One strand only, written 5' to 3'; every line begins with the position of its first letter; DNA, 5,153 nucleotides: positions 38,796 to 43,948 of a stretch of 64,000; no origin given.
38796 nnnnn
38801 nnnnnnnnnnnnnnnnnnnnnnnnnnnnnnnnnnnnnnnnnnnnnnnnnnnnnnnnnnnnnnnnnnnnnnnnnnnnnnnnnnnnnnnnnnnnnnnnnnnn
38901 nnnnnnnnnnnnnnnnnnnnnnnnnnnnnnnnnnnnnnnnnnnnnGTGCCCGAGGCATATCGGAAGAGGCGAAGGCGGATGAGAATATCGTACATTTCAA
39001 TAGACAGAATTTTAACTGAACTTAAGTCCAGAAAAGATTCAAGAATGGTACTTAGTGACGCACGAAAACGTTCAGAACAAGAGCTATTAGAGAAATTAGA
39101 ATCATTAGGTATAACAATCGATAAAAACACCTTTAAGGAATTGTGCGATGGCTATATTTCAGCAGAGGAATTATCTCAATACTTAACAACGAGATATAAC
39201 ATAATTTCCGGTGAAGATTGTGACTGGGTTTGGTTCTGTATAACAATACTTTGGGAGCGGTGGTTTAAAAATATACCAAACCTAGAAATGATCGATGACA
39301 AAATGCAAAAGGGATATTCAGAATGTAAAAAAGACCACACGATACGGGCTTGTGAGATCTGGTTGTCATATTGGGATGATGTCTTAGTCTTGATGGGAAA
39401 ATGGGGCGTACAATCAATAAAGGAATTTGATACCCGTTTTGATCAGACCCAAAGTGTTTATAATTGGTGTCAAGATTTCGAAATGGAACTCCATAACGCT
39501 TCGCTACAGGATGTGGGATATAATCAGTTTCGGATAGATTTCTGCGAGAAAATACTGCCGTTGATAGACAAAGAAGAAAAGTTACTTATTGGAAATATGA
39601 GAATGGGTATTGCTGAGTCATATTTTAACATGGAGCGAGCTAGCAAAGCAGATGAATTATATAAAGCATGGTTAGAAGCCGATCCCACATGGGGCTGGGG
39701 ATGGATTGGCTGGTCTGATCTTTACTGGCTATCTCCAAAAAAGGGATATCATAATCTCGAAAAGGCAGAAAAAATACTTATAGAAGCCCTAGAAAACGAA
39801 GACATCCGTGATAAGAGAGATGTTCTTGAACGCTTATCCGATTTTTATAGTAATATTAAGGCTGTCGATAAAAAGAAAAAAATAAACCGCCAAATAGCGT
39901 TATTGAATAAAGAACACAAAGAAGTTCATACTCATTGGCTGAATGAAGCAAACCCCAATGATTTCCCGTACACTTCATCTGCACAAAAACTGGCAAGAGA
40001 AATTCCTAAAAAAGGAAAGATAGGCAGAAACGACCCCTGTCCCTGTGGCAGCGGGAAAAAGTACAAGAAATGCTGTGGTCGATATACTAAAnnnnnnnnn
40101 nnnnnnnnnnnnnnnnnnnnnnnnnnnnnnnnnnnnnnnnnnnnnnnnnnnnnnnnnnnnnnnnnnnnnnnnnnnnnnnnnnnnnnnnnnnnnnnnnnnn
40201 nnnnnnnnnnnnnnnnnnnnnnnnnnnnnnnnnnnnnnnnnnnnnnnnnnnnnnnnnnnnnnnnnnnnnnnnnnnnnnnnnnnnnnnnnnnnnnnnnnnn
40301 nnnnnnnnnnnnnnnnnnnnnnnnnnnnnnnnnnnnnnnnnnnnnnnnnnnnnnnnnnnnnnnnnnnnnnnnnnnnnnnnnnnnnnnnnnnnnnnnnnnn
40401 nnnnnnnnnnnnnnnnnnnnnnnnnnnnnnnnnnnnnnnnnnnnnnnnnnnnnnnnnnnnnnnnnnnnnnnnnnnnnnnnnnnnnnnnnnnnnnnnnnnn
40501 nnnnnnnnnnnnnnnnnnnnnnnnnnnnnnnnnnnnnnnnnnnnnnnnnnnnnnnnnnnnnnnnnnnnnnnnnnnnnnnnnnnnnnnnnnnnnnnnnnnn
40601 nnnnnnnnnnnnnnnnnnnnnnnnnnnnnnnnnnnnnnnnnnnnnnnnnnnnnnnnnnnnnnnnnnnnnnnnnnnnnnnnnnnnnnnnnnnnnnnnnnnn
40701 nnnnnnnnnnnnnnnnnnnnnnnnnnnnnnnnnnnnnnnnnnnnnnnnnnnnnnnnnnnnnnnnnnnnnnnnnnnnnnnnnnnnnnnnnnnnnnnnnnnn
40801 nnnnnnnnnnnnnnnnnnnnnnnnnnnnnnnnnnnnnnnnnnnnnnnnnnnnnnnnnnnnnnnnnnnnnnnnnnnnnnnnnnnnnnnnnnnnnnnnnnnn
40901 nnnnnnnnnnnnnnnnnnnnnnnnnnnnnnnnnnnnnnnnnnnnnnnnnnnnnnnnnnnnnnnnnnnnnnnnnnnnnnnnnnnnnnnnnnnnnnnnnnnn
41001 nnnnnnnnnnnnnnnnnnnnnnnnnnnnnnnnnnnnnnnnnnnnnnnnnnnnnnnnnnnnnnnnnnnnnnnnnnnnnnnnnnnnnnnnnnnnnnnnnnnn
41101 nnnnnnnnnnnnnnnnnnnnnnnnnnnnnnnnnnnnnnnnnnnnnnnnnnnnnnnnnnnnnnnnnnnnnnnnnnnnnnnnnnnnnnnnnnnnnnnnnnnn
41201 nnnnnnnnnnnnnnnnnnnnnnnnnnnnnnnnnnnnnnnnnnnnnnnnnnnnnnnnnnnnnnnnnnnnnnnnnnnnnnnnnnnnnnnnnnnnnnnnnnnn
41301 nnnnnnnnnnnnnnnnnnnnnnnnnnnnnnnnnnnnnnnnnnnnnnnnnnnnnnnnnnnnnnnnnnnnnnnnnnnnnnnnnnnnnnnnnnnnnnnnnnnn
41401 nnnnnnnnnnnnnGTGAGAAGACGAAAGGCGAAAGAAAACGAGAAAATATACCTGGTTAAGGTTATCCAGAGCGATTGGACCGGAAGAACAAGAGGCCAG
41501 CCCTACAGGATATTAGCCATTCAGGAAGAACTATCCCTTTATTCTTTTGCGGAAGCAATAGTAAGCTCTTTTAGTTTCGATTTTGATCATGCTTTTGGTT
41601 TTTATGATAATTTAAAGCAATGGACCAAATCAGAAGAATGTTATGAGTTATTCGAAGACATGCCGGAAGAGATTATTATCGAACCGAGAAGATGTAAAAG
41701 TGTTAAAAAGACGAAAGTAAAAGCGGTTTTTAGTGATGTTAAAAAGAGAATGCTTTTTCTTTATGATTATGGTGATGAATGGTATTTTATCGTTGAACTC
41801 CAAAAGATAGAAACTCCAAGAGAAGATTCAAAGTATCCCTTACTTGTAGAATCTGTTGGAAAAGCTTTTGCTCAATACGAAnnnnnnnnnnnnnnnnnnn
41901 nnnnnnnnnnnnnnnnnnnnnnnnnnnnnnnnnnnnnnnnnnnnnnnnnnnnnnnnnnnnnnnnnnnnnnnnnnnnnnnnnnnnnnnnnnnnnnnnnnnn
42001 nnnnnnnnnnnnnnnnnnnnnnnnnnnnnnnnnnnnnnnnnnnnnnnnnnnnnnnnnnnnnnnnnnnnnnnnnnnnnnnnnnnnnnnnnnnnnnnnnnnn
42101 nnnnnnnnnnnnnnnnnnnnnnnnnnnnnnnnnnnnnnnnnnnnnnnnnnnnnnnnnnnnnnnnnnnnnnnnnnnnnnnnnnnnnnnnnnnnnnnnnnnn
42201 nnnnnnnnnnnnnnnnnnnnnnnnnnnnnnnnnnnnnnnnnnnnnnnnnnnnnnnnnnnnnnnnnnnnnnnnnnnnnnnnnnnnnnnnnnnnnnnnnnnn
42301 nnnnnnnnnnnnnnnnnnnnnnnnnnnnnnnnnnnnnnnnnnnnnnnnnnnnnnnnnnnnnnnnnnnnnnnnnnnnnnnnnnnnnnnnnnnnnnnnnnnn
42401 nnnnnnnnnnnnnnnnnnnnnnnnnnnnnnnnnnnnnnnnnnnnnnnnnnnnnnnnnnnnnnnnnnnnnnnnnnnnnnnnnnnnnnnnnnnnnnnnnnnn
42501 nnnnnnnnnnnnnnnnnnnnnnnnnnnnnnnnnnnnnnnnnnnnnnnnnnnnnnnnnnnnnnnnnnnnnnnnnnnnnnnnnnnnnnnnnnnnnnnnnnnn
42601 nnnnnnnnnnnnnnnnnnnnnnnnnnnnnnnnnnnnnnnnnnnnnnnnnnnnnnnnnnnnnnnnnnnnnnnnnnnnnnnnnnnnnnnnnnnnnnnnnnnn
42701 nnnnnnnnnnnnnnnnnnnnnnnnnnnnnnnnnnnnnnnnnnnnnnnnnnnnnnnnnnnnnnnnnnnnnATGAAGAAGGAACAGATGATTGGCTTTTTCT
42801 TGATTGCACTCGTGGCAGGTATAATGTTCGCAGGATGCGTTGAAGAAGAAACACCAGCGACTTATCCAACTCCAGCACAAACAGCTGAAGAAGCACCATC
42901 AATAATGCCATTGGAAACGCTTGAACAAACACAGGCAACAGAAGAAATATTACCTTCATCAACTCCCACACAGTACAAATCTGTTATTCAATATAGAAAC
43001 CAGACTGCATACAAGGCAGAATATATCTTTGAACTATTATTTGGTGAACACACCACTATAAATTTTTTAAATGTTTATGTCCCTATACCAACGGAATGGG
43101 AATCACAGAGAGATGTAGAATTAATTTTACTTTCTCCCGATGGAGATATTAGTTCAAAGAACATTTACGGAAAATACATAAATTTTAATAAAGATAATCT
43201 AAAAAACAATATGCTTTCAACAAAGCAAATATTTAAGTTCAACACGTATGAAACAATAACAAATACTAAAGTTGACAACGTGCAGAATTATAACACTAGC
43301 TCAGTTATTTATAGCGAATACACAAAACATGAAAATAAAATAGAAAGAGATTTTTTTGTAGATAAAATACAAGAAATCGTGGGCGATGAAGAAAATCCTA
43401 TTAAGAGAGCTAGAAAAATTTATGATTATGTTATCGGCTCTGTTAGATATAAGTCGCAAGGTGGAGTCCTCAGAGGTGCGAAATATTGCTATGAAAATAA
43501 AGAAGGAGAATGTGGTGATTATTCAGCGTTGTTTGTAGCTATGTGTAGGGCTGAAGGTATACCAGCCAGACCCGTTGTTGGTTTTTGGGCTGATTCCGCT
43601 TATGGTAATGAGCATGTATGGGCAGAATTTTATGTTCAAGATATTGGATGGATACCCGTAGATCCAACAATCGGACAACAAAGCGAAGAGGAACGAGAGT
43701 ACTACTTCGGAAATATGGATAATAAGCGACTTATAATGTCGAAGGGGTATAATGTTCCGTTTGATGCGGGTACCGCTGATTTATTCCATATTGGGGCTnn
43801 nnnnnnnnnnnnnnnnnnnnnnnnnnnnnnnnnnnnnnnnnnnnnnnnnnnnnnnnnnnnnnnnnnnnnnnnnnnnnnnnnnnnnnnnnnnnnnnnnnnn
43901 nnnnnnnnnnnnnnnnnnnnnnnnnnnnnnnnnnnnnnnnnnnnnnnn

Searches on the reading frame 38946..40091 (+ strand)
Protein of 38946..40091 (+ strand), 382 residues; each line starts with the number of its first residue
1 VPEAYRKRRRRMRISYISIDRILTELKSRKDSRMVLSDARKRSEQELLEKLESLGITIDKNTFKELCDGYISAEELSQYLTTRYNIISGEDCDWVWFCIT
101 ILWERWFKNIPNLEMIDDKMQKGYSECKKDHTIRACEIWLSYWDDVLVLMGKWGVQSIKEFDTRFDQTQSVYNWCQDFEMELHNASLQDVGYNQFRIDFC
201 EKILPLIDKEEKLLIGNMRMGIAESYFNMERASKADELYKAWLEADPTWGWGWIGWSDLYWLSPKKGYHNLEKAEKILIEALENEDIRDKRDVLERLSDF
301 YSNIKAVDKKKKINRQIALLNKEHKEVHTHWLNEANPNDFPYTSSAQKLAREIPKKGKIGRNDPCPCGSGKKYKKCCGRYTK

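Call 93: search_protein_families(library=pfam, proteins=[window:38946-40091:+], max_evalue=0.001)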
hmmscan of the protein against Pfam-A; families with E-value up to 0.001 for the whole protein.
window:38946-40091:+ (382 aa): 1 family
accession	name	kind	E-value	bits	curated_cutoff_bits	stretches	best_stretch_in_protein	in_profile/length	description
PF02810.21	SEC-C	-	1.1e-10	41.5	20.4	1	361-379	1-19/19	SEC-C motif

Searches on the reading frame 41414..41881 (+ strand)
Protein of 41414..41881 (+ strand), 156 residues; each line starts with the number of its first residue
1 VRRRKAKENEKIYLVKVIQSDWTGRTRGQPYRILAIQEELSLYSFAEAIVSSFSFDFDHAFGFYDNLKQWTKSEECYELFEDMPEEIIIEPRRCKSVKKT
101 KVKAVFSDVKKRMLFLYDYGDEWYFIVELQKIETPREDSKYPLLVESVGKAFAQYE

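Call 93: search_protein_families(library=pfam, proteins=[window:41414-41881:+], max_evalue=0.001)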
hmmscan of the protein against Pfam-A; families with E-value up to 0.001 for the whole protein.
window:41414-41881:+ (156 aa): 1 family
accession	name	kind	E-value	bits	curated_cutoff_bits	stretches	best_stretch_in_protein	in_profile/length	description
PF07929.16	PRiA4_ORF3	-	1.9e-14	54.2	26.6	1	31-150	17-126/173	Plasmid pRiA4b ORF-3-like protein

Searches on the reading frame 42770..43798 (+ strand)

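Call 93: search_protein_families(library=pfam, proteins=[window:42770-43798:+], max_evalue=0.001)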
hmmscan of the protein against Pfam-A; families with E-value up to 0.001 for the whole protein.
window:42770-43798:+ (343 aa): 1 family
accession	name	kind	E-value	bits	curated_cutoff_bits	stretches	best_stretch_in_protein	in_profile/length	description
PF01841.26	Transglut_core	-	6.9e-28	97.5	23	1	201-299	5-108/108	Transglutaminase-like superfamily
